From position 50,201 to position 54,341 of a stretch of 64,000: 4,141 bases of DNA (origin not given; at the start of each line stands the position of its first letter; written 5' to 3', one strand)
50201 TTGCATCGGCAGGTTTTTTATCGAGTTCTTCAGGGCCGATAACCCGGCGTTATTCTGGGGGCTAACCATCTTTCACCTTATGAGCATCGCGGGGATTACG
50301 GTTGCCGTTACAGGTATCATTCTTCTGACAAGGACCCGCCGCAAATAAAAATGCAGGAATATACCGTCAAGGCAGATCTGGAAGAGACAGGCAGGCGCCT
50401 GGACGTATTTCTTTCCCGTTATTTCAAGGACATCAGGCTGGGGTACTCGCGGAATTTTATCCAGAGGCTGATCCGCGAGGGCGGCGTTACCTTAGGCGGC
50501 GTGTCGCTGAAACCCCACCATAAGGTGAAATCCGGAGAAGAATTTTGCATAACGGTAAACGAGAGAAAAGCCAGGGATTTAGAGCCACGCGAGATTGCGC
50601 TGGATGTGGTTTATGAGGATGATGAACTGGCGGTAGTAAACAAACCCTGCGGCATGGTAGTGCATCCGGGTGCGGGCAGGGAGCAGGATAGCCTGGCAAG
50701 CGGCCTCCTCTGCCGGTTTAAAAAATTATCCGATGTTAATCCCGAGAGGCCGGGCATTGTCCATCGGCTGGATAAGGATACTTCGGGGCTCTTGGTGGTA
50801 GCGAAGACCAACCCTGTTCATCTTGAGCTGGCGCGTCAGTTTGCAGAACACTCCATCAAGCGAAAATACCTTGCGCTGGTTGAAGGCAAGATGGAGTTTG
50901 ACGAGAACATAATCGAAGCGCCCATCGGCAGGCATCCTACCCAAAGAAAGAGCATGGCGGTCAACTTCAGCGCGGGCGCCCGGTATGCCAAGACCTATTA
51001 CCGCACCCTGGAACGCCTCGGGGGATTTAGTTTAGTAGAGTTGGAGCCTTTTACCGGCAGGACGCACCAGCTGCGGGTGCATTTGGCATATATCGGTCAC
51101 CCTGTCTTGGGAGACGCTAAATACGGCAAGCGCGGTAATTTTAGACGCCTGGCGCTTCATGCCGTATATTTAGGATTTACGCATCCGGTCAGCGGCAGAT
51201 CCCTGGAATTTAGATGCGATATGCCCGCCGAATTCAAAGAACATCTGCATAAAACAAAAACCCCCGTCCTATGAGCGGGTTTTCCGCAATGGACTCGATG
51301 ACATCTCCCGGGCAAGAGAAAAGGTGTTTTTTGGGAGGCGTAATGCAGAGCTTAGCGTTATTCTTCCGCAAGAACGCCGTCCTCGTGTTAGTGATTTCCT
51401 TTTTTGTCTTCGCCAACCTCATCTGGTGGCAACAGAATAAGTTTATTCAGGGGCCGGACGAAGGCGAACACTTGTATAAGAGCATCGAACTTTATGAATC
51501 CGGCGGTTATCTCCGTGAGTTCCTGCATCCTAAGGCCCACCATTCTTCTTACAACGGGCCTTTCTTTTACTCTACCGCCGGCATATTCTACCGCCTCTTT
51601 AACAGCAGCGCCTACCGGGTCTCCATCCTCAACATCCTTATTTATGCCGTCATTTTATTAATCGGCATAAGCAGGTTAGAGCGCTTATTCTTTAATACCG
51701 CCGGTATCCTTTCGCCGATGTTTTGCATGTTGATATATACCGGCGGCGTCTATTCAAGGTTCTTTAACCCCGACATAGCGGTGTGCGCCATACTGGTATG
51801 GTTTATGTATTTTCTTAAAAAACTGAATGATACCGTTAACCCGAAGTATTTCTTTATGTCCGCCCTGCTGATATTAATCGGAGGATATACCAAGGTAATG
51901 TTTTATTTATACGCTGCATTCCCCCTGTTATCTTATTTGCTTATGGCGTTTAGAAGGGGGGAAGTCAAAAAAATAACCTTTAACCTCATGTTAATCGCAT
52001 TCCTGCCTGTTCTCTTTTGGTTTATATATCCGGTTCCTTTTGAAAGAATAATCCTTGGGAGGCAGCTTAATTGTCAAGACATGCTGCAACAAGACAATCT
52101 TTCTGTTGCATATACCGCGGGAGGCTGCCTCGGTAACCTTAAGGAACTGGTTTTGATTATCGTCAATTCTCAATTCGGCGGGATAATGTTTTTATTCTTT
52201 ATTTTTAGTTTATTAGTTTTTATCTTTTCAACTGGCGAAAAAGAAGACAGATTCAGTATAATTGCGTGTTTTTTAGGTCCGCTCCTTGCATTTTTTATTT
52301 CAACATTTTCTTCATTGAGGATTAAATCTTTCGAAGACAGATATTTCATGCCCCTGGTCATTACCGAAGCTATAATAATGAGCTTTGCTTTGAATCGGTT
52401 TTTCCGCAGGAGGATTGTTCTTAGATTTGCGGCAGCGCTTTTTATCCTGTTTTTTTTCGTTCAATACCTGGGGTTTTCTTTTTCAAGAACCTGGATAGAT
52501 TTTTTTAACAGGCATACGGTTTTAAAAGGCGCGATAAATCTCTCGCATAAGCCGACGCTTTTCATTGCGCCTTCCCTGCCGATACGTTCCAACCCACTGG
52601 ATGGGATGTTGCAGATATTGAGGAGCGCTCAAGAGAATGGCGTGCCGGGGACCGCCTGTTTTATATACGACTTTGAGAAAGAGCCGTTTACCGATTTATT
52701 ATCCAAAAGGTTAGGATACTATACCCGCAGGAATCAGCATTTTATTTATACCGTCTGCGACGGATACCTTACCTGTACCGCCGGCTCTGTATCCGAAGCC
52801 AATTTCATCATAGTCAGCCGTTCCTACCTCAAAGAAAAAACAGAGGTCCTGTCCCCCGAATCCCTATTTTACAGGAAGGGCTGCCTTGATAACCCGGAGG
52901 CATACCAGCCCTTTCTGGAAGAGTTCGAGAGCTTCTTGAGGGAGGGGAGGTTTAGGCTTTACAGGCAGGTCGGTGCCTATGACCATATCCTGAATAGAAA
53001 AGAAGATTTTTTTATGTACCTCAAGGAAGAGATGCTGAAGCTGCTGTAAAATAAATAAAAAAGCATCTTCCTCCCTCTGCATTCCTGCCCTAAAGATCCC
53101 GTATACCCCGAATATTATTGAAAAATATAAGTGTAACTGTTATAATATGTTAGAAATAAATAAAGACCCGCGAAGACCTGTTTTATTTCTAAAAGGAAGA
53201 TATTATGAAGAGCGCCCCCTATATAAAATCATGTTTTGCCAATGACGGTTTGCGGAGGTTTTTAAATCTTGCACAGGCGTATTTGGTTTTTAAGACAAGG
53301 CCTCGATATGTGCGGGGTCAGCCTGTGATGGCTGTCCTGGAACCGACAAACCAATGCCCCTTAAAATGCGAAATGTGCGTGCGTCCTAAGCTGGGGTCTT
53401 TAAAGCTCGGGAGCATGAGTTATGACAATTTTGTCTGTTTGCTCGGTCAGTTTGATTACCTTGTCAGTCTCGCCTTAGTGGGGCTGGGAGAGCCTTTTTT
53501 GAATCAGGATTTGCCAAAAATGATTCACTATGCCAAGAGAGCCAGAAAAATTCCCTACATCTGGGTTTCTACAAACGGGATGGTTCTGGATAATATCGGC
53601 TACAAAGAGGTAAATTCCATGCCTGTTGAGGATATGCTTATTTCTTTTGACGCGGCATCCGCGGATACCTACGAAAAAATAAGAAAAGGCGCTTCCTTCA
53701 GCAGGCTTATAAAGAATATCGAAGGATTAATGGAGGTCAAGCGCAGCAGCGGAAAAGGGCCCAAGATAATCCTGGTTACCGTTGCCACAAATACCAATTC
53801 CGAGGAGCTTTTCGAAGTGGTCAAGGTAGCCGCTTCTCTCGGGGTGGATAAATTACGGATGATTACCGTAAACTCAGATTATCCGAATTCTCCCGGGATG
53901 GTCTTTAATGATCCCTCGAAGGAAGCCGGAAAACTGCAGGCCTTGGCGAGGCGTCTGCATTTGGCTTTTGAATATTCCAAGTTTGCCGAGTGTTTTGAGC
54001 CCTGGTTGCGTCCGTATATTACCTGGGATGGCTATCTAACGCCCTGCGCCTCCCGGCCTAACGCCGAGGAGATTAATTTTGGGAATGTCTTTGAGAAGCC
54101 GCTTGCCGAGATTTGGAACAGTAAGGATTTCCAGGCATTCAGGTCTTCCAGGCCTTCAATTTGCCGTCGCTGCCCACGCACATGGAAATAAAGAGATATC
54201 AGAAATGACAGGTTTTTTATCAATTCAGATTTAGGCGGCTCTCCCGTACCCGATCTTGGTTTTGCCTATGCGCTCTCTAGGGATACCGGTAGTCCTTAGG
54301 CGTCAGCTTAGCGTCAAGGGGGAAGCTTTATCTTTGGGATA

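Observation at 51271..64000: Island rich in radical SAM, glycosyltransferase and prenyltransferase genes after 51 kb of housekeeping genes; candidate undescribed membrane-lipid or glycolipid tailoring system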

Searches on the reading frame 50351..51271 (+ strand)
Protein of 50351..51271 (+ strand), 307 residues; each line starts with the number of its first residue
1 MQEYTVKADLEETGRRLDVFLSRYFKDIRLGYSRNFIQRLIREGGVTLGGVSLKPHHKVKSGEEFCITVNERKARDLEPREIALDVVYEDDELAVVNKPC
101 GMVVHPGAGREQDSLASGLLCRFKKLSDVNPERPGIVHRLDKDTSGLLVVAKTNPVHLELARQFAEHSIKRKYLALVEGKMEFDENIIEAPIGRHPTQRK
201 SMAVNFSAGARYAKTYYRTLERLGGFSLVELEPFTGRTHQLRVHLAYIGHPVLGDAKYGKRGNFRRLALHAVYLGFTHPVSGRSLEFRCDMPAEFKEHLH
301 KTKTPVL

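Call 34: list_cluster_members(proteins=[window:50351-51271:+, window:49614-50345:+, window:61882-63330:+, window:60940-61866:+, L001:11530-12369:+, window:53205-54188:+])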
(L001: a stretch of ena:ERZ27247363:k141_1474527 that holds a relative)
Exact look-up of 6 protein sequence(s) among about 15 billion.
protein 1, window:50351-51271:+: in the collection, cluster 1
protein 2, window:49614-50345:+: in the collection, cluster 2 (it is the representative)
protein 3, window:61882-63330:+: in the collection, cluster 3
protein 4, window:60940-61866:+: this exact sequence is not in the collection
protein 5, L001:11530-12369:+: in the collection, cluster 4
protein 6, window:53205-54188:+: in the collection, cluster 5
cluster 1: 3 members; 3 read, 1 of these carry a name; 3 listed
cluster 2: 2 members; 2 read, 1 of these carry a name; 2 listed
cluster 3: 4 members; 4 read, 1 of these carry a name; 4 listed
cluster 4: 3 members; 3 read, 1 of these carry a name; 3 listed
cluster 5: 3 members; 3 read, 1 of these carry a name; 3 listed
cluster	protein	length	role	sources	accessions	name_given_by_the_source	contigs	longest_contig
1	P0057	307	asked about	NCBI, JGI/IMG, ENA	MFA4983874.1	MAG: RluA family pseudouridine synthase [Candidatus Omnitrophota bacterium]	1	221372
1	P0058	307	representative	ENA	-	-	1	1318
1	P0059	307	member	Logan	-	-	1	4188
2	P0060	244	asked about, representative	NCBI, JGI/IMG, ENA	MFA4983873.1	MAG: prolipoprotein diacylglyceryl transferase [Candidatus Omnitrophota bacterium]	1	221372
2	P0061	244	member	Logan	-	-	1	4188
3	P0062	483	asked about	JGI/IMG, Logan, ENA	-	-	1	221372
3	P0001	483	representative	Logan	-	-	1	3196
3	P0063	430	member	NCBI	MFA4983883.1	MAG: radical SAM protein [Candidatus Omnitrophota bacterium]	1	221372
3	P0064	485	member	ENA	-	-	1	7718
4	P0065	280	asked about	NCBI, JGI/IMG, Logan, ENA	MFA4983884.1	MAG: UbiA family prenyltransferase [Candidatus Omnitrophota bacterium]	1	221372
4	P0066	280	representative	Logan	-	-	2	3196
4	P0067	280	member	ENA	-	-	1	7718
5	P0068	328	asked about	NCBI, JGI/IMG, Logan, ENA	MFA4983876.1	MAG: radical SAM protein [Candidatus Omnitrophota bacterium]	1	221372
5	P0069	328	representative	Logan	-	-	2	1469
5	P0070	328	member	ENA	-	-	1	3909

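Call 35: find_encoding_contigs(protein=P0065, flank=10000, max_places=2)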
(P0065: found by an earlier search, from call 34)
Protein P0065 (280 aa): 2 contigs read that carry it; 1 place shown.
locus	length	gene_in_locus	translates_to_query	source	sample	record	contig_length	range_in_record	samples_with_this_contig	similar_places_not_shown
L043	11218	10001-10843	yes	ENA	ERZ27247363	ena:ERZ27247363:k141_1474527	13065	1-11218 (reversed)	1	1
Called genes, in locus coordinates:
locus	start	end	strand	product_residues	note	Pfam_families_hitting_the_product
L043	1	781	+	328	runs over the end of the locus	PF04055:Radical_SAM, PF13186:SPASM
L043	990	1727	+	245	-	PF00535:Glycos_transf_2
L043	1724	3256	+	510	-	-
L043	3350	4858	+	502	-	PF02310:B12-binding, PF04055:Radical_SAM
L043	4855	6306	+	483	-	PF02310:B12-binding, PF04055:Radical_SAM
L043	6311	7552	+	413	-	PF04055:Radical_SAM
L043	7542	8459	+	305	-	PF01063:Aminotran_4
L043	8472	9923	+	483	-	PF23545:Zn_ribbon_HMPTM, PF04055:Radical_SAM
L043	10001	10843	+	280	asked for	PF01040:UbiA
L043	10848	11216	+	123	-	?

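Call 49: find_homologous_proteins(query=P0065, max_evalue=0.00001)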
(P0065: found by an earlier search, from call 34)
Query P0065 (280 aa): 8 proteins with E <= 0.00001 among 4497 candidates.
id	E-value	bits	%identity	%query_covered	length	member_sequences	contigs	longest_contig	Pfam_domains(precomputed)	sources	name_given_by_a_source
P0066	4.6e-165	566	95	100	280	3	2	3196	PF01040.24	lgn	-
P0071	1.7e-55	207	44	100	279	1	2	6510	PF01040.24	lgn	-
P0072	4.6e-48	182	46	68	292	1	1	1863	PF01040.24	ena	-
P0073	1.1e-45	174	43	68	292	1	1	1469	PF01040.24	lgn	-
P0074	4.3e-45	172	39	98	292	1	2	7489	PF01040.24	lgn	-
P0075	1.6e-38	151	38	95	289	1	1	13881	PF01040.24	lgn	-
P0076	1.1e-14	73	33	72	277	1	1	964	PF01040.24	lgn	-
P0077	5.4e-9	54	30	66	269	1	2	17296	PF01040.24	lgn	-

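Call 78: find_encoding_contigs(protein=P0075, flank=10000, max_places=1)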
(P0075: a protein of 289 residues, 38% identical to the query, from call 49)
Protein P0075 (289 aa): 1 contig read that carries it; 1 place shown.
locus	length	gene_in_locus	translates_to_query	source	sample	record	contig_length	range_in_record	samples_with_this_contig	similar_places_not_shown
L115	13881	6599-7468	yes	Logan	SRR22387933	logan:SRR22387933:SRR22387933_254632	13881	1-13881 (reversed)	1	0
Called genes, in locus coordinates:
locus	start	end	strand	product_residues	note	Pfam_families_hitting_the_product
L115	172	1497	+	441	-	PF02310:B12-binding, PF04055:Radical_SAM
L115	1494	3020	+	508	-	PF02310:B12-binding, PF04055:Radical_SAM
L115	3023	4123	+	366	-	PF04055:Radical_SAM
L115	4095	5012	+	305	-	PF01063:Aminotran_4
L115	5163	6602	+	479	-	PF02310:B12-binding, PF04055:Radical_SAM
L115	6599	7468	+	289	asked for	PF01040:UbiA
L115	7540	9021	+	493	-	-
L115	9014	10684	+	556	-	PF02366:PMT (weak), PF13231:PMT_2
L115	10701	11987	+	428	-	PF14907:NTP_transf_5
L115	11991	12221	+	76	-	-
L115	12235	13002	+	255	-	PF00551:Formyl_trans_N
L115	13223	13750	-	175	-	-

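Call 79: find_encoding_contigs(protein=P0077, flank=10000, max_places=1)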
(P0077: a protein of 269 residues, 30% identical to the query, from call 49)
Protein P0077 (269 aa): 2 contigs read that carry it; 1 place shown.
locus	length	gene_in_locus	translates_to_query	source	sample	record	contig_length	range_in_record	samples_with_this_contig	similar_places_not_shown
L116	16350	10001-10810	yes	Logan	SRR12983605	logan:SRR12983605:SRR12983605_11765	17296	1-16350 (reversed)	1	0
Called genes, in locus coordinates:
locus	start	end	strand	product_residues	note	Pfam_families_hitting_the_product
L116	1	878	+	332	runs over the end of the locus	PF01761:DHQ_synthase, PF24621:DHQS_C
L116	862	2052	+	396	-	PF00275:EPSP_synthase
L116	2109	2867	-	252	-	PF03734:YkuD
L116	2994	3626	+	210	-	PF01596:Methyltransf_3, PF01135:PCMT (faint), PF13578:Methyltransf_24, PF13649:Methyltransf_25 (weak)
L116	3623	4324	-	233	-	PF04338:DUF481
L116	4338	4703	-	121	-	PF01741:MscL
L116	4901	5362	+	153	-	-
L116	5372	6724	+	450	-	PF02771:Acyl-CoA_dh_N, PF02770:Acyl-CoA_dh_M, PF00441:Acyl-CoA_dh_1, PF08028:Acyl-CoA_dh_2, PF22924:ACOX_C_alpha1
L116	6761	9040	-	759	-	PF13646:HEAT_2 (faint), PF18991:DUF5724 (weak), PF02985:HEAT (faint)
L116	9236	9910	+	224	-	-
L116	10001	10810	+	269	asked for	PF01040:UbiA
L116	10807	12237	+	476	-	-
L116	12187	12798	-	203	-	PF03942:DTW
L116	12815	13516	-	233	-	PF10677:DUF2490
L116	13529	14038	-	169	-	-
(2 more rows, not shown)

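Call 94: predict_structure(alignment_id=A3)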
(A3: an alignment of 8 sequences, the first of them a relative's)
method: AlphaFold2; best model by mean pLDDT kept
length: 280 residues; sequences in the alignment: 8
mean_pLDDT: 85.6   pTM: 0.85
mean pLDDT of the five models: 85.6, 85.5, 84.2, 80.7, 80.2
residues with pLDDT >= 90: 146; 70-90: 98; 50-70: 32; < 50: 4
segments of 3 or more residues with pLDDT < 50: 1-4
pLDDT, mean of each block of 10 residues (from residue 1): 56 82 92 73 91 94 86 88 96 95 95 88 83 92 93 92 93 76 57 75 92 92 93 93 70 75 90 92
secondary structure, 60 per line:
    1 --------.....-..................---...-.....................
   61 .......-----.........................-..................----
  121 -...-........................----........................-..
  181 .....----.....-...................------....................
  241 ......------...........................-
elements in order: H9-13 H15-32 H40-67 H73-97 H99-116 H126-149 H154-177 H179-185 H190-194 H196-214 H221-246 H253-279

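Call 96: fold_search(model_id=the predicted structure, library=pdb)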
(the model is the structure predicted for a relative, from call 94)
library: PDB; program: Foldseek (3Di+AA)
matches with E <= 10: 419; with E <= 0.001: 12
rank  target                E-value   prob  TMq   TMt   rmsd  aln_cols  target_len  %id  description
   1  6m31_A                7.9e-08  1.00  0.74  0.74   4.0       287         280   18  Structural and Functional Insights into an Archaeal Lipid Synthase (released 2021-02-03)
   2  7bpu_A                1.1e-07  1.00  0.73  0.74   4.0       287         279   18  Structural and mechanistic insights into the biosynthesis of Digeranylgeranylglyceryl phosphate synthase in membranes (released 2021-04-14)
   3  4tq4_D                1.9e-05  1.00  0.73  0.70   5.7       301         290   14  Structure of a UbiA homolog from Archaeoglobus fulgidus bound to DMAPP and Mg2+ (released 2014-07-16)
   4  4tq6_B                1.9e-05  1.00  0.70  0.74   6.1       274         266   14  Structure of a UbiA homolog from Archaeoglobus fulgidus bound to Cd2+ (released 2014-07-16)
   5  4tq4_C                3.4e-05  1.00  0.73  0.71   5.5       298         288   13  Structure of a UbiA homolog from Archaeoglobus fulgidus bound to DMAPP and Mg2+ (released 2014-07-16)
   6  4tq4_A                3.4e-05  1.00  0.72  0.71   5.5       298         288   13  Structure of a UbiA homolog from Archaeoglobus fulgidus bound to DMAPP and Mg2+ (released 2014-07-16)
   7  4tq4_B                4.4e-05  1.00  0.71  0.69   6.1       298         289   13  Structure of a UbiA homolog from Archaeoglobus fulgidus bound to DMAPP and Mg2+ (released 2014-07-16)
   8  4tq5                  5.6e-05  1.00  0.72  0.73   5.5       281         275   14  Structure of a UbiA homolog from Archaeoglobus fulgidus (released 2014-07-16)
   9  4tq3_B                7.0e-05  1.00  0.71  0.70   6.0       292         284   13  Structure of a UbiA homolog from Archaeoglobus fulgidus bound to GPP and Mg2+ (released 2014-07-16)
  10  4tq3_A                7.3e-05  1.00  0.72  0.71   5.5       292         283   13  Structure of a UbiA homolog from Archaeoglobus fulgidus bound to GPP and Mg2+ (released 2014-07-16)
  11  4tq6_A                1.4e-04  1.00  0.70  0.73   5.6       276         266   14  Structure of a UbiA homolog from Archaeoglobus fulgidus bound to Cd2+ (released 2014-07-16)
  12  4od4_A                8.1e-04  1.00  0.60  0.61   5.6       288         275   16  Apo structure of a UbiA homolog from Aeropyrum pernix K1 (released 2014-03-19)
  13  4od5_A                1.8e-03  1.00  0.64  0.65   5.2       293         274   17  Substrate-bound structure of a UbiA homolog from Aeropyrum pernix K1 (released 2014-03-19)
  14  8djk_B                2.5e-03  1.00  0.67  0.67   4.7       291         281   14  HMGCR-UBIAD1 Complex State 2 (released 2022-08-03)
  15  8j8k_A                4.3e-03  1.00  0.59  0.58   6.2       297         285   10  Membrane bound PRTase, C3 symmetry, acceptor bound (released 2024-02-07)
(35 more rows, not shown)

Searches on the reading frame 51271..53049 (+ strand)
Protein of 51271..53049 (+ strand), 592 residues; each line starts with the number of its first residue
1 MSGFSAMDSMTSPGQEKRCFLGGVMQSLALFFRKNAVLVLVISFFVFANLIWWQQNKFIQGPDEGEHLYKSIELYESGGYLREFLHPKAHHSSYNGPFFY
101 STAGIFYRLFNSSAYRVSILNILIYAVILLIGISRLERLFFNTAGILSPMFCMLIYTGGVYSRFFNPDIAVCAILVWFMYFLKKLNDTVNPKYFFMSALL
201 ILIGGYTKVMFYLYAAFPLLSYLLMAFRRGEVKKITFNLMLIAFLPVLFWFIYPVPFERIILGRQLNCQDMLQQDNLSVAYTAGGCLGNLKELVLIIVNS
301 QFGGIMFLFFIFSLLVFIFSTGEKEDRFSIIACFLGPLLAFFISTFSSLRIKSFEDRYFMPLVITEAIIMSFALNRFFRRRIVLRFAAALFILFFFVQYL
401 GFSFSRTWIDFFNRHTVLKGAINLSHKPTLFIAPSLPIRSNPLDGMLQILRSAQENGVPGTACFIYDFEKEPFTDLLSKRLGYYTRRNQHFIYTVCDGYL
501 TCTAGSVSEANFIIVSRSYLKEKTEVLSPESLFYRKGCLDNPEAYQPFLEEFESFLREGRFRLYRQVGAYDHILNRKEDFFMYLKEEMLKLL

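Call 4: search_protein_families(library=pfam, proteins=[window:51271-53049:+], max_evalue=0.01)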
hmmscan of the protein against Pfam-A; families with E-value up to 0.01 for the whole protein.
window:51271-53049:+ (592 aa): 1 family
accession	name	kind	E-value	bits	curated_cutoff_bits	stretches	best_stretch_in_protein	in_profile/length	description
PF13231.12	PMT_2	-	1.6e-08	35.3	26.1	1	97-250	4-160/160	Dolichyl-phosphate-mannose-protein mannosyltransferase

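Call 8: search_protein_families(library=ncbifam, proteins=[window:51271-53049:+], max_evalue=0.01)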
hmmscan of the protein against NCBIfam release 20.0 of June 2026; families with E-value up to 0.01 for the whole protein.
window:51271-53049:+ (592 aa): 1 family
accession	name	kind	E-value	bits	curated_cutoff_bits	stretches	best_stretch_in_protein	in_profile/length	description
TIGR03663.1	TIGR03663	subfamily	0.00015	20.9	126.25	1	62-228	26-184/435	flippase activity-associated protein Agl23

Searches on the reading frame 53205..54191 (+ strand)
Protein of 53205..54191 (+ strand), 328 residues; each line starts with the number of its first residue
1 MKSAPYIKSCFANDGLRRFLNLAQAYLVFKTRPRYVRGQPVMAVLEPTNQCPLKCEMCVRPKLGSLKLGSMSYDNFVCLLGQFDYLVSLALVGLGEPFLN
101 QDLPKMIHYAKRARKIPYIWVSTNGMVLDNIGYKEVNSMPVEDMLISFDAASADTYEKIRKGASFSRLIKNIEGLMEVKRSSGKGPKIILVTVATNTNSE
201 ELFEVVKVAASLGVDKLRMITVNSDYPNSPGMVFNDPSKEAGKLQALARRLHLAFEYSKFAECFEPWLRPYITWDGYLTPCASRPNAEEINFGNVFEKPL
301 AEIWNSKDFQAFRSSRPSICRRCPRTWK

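Call 4: search_protein_families(library=pfam, proteins=[window:53205-54191:+], max_evalue=0.01)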
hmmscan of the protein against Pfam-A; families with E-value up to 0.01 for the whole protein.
window:53205-54191:+ (328 aa): 3 families
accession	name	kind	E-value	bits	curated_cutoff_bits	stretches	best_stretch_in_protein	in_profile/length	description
PF13186.11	SPASM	-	3.8e-17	62.8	21.5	1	263-324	1-67/67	Iron-sulfur cluster-binding domain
PF04055.27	Radical_SAM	-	9.2e-11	42.6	29.5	1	46-181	2-142/166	Radical SAM superfamily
PF13353.11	Fer4_12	-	0.0057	17.4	22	0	49-139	13-106/137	4Fe-4S single cluster domain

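Call 8: search_protein_families(library=ncbifam, proteins=[window:53205-54191:+], max_evalue=0.01)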
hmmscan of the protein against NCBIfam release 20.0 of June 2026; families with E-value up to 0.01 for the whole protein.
window:53205-54191:+ (328 aa): 41 families (the best 25 are shown)
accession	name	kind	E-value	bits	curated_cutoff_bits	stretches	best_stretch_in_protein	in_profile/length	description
TIGR04317.1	W_rSAM_matur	equivalog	2.7e-33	115.6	380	1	44-315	7-301/349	tungsten cofactor oxidoreductase radical SAM maturase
TIGR04311.1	rSAM_Geo_metal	subfamily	6e-30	104.6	400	2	42-222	4-186/423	radical SAM/SPASM family putative metalloenzyme maturase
TIGR02109.1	PQQ_syn_pqqE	equivalog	5.9e-16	58.3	381.35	2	38-222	4-182/358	pyrroloquinoline quinone biosynthesis protein PqqE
TIGR04321.1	spiroSPASM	subfamily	1e-14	54.1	250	1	23-178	213-379/510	spiro-SPASM protein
NF033640.1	N_Twi_rSAM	subfamily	1.2e-14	54.3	170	2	82-223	169-308/398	twitch domain-containing radical SAM protein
NF050035.1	rSAM_WgK_link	exception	3e-13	49.5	650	1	38-223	6-185/367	radical SAM/SPASM peptide maturase WgkB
TIGR02668.1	moaA_archaeal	equivalog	7e-13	48.2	325.25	1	48-224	17-188/303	GTP 3',8-cyclase MoaA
TIGR02666.1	moaA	equivalog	1.5e-12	47.2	284.05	1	48-220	17-190/336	GTP 3',8-cyclase MoaA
NF045646.2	rSAM_Se_TrsS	equivalog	6.9e-12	44.6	490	1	41-211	86-253/441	radical SAM (seleno)protein TrsS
TIGR04347.1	pseudo_SAM_Halo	equivalog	4.7e-11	42.6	525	1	38-222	36-212/390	TIGR04347 family pseudo-SAM/SPASM protein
TIGR03962.1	mycofact_rSAM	equivalog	5.5e-11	42.2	265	1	40-220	11-183/339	mycofactocin radical SAM maturase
TIGR04545.1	rSAM_ahbD_hemeb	equivalog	9e-11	41.8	500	1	45-215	4-168/339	heme b synthase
TIGR04053.2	TIGR04053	equivalog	1.4e-10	41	395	1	38-215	5-179/366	TIGR04053 family radical SAM/SPASM domain-containing protein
TIGR04054.1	rSAM_NirJ1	equivalog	4.2e-10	38.8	650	1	40-185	35-179/387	putative heme d1 biosynthesis radical SAM protein NirJ1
NF045702.1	rSAM_GDGT_ether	equivalog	5e-10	38.6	450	1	41-211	86-255/486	tetraether lipid synthase Tes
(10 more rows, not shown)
